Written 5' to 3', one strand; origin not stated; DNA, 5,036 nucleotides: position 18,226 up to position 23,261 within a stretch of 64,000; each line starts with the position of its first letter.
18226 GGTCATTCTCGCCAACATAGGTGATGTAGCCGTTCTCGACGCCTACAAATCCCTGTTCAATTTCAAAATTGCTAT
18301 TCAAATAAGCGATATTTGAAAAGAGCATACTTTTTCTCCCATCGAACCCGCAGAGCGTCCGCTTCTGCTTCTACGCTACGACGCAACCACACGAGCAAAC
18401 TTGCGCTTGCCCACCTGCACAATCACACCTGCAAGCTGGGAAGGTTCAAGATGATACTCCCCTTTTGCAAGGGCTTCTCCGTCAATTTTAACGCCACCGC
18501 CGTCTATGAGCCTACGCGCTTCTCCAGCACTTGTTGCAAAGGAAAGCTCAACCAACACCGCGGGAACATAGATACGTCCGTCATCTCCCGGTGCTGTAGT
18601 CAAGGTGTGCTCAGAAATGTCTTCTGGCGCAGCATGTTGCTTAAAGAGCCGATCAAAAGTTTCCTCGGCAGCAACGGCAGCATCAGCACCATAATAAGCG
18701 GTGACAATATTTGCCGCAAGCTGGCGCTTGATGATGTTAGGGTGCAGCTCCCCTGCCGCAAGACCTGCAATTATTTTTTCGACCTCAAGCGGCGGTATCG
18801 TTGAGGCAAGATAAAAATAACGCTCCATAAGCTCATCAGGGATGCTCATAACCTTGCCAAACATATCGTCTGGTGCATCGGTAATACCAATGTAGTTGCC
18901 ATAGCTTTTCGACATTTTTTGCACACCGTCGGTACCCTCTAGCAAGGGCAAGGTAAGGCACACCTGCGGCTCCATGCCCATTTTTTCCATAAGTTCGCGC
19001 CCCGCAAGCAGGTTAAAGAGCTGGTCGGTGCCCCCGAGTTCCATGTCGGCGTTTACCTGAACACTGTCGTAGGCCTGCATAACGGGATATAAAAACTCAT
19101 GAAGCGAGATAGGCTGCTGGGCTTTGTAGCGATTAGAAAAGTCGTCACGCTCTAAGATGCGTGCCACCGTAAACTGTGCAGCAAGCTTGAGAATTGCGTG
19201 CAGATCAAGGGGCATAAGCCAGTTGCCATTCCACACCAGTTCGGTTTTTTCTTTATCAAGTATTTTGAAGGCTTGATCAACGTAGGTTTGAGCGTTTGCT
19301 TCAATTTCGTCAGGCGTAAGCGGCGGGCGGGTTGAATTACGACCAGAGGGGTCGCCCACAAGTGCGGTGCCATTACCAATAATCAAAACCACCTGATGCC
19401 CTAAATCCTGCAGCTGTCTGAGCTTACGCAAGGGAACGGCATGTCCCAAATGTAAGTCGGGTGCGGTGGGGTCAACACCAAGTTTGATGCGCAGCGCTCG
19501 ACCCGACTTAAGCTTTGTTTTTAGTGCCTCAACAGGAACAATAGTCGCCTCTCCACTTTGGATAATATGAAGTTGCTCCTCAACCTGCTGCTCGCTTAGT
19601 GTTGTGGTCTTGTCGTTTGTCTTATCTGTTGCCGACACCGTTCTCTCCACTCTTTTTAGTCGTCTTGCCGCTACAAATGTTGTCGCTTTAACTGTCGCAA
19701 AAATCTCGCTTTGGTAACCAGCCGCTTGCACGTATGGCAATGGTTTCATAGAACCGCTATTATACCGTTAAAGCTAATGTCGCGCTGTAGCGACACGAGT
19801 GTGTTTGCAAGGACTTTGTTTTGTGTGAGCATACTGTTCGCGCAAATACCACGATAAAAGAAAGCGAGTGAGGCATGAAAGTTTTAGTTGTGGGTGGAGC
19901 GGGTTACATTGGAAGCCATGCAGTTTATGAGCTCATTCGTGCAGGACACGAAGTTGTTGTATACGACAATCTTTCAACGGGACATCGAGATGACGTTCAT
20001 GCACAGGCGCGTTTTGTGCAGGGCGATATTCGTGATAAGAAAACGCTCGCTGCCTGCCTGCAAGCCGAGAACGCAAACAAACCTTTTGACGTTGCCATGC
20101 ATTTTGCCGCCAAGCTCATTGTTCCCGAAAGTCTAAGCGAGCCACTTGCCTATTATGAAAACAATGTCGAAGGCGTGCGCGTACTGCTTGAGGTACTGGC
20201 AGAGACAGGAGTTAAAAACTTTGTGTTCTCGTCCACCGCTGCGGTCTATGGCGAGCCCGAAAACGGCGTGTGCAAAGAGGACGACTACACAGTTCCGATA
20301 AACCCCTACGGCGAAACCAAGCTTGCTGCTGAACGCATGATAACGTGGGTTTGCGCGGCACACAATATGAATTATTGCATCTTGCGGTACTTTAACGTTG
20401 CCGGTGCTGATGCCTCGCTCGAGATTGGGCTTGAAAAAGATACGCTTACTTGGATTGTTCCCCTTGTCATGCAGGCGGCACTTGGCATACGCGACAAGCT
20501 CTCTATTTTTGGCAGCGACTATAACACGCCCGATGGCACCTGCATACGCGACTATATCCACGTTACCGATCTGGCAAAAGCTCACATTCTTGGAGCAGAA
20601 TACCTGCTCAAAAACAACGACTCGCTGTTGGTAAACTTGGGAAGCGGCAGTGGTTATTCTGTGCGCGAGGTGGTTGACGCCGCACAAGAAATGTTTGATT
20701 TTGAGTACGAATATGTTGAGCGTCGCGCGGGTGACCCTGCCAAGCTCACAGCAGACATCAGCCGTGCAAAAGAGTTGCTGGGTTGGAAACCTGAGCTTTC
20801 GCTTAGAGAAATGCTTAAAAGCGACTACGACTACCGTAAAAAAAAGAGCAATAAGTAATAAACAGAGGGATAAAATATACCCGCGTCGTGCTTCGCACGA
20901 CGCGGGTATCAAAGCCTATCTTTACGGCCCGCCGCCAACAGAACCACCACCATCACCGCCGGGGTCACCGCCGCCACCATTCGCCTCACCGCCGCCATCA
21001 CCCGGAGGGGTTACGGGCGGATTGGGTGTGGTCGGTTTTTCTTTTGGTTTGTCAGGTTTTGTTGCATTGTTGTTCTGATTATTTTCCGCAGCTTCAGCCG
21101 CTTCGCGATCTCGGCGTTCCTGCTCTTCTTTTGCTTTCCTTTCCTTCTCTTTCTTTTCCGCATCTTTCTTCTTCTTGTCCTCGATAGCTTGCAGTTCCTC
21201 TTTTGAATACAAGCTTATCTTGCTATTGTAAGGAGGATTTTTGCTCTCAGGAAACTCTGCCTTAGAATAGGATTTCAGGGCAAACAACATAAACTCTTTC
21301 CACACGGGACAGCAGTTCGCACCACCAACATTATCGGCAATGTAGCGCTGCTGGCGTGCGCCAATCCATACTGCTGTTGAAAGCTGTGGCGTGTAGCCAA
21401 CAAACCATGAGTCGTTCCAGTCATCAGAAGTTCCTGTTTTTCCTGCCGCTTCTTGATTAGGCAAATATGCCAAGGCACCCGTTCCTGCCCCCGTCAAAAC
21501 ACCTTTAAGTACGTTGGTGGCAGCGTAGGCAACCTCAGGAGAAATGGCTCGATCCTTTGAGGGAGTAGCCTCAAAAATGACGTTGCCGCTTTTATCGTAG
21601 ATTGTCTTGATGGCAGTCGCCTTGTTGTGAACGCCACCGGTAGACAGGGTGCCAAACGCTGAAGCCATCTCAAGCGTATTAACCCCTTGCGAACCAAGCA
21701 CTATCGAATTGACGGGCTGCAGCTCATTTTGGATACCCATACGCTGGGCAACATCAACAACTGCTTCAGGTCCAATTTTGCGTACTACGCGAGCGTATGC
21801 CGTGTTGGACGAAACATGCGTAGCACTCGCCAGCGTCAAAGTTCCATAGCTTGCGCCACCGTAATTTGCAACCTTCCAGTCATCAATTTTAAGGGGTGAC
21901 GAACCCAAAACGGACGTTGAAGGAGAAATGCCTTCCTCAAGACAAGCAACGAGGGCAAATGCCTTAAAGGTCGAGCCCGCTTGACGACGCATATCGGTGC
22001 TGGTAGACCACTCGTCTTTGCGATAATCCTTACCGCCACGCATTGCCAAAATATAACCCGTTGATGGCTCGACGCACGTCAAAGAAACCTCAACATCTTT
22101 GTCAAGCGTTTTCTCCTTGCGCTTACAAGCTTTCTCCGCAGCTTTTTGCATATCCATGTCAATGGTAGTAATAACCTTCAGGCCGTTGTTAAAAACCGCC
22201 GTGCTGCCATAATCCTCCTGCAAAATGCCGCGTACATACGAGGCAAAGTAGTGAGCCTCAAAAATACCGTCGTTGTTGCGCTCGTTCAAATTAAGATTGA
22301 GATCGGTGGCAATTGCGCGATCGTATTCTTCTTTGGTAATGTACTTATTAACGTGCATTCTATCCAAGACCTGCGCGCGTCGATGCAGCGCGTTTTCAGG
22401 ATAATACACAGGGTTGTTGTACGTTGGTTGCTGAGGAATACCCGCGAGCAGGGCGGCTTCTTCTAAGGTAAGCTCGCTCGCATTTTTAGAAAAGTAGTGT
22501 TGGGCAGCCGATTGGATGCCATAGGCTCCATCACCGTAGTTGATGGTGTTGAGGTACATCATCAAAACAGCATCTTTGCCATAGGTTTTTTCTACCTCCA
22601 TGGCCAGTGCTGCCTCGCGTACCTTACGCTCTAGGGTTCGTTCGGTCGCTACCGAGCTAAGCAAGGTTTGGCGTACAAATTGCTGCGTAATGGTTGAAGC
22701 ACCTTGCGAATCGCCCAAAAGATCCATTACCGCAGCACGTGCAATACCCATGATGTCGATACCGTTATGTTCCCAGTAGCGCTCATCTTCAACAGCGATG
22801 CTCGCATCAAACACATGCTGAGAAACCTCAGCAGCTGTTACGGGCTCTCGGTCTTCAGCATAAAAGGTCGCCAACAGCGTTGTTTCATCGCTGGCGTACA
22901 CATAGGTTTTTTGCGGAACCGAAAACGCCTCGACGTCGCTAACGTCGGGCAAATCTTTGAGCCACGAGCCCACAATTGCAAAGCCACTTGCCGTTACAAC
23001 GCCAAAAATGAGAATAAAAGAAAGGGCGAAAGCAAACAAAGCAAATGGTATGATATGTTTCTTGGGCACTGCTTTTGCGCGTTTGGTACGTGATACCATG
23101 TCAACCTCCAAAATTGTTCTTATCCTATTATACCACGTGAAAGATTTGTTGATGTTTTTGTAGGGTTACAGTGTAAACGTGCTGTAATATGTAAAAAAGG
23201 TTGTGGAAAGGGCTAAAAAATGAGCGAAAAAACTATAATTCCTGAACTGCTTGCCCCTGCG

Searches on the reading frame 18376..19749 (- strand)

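Call 70: search_protein_families(library=pfam, proteins=[window:18376-19749:-], max_evalue=0.001)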
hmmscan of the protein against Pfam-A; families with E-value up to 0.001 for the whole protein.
window:18376-19749:- (457 aa): 3 families
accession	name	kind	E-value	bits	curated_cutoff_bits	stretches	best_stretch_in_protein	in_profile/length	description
PF00579.31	tRNA-synt_1b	-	6.1e-75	252.7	21.1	1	83-370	3-292/292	tRNA synthetases class I (W and Y)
PF01479.30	S4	-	2.2e-06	27.8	22.8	1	397-437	5-45/48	S4 domain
PF22421.1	SYY_C-terminal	-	4.8e-05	23.6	27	1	395-452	21-81/83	Tyrosine--tRNA ligase SYY-like C-terminal domain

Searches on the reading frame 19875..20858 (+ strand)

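Call 70: search_protein_families(library=pfam, proteins=[window:19875-20858:+], max_evalue=0.001)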
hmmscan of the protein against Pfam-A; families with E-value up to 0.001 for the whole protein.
window:19875-20858:+ (327 aa): 9 families
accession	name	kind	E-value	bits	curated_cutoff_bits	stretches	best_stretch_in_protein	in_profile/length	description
PF01370.27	Epimerase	-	1.2e-50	172.6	20.9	1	3-243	1-227/240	NAD dependent epimerase/dehydratase family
PF16363.11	GDP_Man_Dehyd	-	5e-50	171.3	27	1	4-315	1-330/332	GDP-mannose 4,6 dehydratase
PF01073.25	3Beta_HSD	-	1.7e-18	67.1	22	1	4-175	1-181/280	3-beta hydroxysteroid dehydrogenase/isomerase family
PF04321.23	RmlD_sub_bind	-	5.8e-14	52.3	27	1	1-172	1-148/287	RmlD substrate binding domain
PF02719.21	Polysacc_synt_2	-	3.2e-13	50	20.2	1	3-181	1-177/293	Polysaccharide biosynthesis protein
PF07993.18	NAD_binding_4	-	2.3e-10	40.5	20.1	1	40-180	58-210/258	Male sterility protein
PF13460.12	NAD_binding_10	-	3.6e-09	37.2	27.2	1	7-172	1-143/184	NAD(P)H-binding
PF08659.16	KR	-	2.6e-06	27.9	22.6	1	3-129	3-145/180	KR domain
PF05368.20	NmrA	-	5.7e-06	26.6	27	1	2-122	4-108/298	NmrA-like family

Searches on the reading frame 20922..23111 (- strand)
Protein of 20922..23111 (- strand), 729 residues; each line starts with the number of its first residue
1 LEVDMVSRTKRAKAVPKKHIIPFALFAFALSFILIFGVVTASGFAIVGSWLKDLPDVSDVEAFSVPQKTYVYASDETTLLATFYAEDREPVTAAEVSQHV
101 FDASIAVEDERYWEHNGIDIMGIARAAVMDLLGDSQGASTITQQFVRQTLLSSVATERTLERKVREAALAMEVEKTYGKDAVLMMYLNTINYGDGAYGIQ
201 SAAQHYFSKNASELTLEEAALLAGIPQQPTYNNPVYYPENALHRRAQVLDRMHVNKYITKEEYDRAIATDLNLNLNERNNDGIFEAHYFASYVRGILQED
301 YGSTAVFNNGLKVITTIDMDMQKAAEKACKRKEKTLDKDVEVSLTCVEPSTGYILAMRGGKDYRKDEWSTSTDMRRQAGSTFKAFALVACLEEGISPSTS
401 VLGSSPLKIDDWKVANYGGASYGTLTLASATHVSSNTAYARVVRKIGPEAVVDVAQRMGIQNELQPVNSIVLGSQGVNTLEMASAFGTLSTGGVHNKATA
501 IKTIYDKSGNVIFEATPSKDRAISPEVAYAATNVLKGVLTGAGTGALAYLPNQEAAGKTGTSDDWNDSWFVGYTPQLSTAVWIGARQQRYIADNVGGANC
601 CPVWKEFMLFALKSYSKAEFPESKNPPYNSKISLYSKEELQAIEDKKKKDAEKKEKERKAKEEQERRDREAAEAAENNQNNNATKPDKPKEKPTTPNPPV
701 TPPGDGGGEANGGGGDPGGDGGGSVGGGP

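Call 70: search_protein_families(library=pfam, proteins=[window:20922-23111:-], max_evalue=0.001)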
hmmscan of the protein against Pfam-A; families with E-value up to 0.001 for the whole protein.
window:20922-23111:- (729 aa): 2 families
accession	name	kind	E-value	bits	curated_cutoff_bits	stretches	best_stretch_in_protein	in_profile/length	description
PF00912.28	Transgly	-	1.8e-58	197.3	27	1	79-253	4-178/178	Transglycosylase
PF00905.27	Transpeptidase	-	1.1e-27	97.5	22.1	1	345-585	4-275/299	Penicillin binding protein transpeptidase domain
